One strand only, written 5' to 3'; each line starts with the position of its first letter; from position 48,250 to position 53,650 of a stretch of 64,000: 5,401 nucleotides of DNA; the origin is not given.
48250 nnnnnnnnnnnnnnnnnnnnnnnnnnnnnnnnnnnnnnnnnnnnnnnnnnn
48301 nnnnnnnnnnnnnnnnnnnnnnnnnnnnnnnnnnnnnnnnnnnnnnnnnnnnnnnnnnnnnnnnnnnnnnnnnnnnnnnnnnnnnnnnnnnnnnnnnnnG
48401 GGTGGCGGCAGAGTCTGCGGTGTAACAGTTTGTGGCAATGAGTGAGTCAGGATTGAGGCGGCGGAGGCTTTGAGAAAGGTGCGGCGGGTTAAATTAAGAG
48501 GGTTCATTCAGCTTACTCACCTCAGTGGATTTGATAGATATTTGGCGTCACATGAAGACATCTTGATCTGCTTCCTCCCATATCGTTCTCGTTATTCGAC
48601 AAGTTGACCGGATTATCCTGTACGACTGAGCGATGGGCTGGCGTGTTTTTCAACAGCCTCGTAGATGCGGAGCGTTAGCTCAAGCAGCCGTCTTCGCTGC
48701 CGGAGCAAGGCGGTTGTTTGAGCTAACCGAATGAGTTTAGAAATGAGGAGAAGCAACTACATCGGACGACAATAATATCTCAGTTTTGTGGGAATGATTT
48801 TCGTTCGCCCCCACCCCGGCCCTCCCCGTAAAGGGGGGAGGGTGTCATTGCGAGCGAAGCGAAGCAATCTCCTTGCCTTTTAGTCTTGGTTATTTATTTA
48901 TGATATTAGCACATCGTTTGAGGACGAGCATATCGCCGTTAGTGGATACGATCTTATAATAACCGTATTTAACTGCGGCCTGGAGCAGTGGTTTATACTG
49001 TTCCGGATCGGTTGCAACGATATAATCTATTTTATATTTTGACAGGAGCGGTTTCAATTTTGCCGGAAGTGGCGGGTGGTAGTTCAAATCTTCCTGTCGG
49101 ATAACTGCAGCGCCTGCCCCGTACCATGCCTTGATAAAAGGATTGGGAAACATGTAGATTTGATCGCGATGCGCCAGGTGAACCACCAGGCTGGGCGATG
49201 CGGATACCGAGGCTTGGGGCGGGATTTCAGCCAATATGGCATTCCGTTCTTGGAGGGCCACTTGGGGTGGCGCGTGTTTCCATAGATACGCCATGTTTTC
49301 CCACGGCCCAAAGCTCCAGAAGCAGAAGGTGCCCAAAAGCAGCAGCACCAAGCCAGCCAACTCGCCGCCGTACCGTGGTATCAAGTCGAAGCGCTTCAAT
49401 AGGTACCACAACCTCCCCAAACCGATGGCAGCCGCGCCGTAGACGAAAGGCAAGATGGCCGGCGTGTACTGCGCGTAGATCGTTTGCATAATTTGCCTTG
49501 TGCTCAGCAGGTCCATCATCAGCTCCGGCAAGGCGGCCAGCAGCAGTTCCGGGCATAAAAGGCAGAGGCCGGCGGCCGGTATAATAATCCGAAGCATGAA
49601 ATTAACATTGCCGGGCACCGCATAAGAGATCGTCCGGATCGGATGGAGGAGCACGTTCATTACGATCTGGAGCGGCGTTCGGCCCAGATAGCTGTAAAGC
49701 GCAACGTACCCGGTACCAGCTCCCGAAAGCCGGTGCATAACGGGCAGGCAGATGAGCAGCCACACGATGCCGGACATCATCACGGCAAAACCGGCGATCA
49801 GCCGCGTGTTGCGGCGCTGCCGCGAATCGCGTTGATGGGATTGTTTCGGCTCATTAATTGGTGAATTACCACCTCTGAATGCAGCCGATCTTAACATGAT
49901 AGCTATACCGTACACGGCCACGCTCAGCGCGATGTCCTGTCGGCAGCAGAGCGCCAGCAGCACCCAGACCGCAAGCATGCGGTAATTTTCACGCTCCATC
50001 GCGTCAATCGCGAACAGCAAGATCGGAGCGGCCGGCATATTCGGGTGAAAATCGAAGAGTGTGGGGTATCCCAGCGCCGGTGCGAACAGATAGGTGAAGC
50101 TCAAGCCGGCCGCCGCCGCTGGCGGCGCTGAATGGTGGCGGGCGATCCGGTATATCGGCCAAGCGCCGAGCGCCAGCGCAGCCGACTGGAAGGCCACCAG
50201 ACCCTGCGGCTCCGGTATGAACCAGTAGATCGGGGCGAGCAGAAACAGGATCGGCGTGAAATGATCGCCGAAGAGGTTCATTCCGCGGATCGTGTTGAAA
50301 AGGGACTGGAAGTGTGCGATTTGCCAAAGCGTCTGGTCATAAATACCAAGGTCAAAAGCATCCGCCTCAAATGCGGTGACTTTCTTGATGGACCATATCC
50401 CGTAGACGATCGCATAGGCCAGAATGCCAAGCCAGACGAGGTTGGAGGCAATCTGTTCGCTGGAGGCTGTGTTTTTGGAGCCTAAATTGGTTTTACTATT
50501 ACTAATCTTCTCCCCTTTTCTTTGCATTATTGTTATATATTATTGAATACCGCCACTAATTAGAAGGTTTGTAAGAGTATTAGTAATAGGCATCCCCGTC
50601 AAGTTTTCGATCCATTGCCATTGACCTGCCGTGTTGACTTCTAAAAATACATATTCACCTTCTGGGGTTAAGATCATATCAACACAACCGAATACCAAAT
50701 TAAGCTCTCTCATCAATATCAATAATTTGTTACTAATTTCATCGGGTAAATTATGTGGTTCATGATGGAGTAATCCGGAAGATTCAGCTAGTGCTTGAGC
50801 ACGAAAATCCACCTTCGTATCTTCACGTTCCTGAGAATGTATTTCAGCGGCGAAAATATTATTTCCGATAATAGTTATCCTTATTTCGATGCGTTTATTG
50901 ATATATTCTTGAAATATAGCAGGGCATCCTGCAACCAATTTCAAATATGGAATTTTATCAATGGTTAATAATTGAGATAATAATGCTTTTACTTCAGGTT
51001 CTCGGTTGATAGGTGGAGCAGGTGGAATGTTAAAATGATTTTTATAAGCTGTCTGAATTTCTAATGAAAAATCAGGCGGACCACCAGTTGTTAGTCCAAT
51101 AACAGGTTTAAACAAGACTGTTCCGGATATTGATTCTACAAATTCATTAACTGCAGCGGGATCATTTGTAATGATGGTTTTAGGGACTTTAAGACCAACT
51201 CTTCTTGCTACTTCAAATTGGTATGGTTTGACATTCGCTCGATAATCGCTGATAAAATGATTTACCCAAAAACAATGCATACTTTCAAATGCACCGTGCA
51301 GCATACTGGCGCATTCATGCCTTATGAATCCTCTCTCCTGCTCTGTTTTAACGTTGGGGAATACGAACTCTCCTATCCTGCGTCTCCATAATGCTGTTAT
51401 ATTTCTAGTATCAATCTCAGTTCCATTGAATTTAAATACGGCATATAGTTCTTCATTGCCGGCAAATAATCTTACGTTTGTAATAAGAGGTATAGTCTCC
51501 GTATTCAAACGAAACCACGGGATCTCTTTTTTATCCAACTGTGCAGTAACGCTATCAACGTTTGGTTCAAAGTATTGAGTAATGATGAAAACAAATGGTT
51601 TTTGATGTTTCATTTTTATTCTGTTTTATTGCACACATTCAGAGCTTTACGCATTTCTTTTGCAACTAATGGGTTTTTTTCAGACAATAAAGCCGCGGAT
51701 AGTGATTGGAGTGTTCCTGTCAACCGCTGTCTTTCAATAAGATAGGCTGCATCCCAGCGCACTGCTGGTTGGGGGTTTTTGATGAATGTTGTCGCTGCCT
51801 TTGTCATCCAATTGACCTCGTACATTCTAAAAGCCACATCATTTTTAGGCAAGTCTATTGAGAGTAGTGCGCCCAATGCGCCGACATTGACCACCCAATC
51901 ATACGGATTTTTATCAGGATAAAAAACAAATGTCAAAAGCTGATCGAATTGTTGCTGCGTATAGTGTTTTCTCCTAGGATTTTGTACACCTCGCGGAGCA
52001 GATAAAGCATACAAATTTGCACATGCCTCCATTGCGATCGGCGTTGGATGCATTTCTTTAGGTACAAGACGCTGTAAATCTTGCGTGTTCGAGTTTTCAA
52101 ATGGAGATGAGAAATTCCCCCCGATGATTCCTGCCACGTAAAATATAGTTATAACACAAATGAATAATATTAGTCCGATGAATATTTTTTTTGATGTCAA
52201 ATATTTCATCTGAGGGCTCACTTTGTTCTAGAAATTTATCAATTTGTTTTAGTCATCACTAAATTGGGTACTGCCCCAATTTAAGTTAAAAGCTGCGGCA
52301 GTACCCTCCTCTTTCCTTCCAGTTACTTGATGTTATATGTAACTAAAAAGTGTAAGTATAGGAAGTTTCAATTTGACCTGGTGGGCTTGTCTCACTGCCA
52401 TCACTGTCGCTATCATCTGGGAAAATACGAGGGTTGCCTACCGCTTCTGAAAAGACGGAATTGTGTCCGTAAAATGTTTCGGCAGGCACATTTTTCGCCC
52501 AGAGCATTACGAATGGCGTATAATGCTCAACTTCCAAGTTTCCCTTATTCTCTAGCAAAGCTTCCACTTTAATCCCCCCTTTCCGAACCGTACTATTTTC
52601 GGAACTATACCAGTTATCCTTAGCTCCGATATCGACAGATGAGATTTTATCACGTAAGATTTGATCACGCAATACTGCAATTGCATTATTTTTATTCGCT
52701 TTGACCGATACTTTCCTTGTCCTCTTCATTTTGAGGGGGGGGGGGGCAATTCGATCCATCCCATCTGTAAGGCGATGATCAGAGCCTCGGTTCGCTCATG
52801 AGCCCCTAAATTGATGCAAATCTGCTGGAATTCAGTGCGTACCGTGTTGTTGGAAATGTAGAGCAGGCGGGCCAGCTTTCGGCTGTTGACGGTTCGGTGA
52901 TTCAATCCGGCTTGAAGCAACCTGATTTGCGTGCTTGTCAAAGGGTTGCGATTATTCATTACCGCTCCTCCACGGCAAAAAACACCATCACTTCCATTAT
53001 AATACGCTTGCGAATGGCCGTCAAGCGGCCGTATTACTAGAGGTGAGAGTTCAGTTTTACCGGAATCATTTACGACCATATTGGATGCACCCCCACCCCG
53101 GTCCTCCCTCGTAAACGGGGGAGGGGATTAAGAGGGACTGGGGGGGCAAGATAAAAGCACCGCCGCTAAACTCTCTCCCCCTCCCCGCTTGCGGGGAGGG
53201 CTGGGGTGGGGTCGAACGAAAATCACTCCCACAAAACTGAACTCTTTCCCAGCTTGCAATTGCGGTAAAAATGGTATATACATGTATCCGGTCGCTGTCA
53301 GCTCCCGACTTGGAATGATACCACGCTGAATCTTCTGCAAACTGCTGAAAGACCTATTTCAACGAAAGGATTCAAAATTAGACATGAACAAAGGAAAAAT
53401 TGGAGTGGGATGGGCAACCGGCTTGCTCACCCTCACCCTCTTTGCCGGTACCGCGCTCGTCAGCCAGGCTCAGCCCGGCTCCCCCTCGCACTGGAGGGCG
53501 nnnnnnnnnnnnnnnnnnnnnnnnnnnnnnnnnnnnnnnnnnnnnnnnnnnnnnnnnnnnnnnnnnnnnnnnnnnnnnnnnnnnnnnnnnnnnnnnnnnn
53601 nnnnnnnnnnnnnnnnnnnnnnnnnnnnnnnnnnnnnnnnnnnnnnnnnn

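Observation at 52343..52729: Candidate ATP-grasp substrate: a 128-aa protein ending in a D/S/T-rich tail with no lysine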

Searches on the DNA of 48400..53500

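Call 89: search_rna_families(source=window, start=48400, end=53500, threshold=evalue, max_evalue=0.1)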
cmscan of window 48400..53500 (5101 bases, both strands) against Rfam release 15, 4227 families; matches with E-value up to 0.1: 0.
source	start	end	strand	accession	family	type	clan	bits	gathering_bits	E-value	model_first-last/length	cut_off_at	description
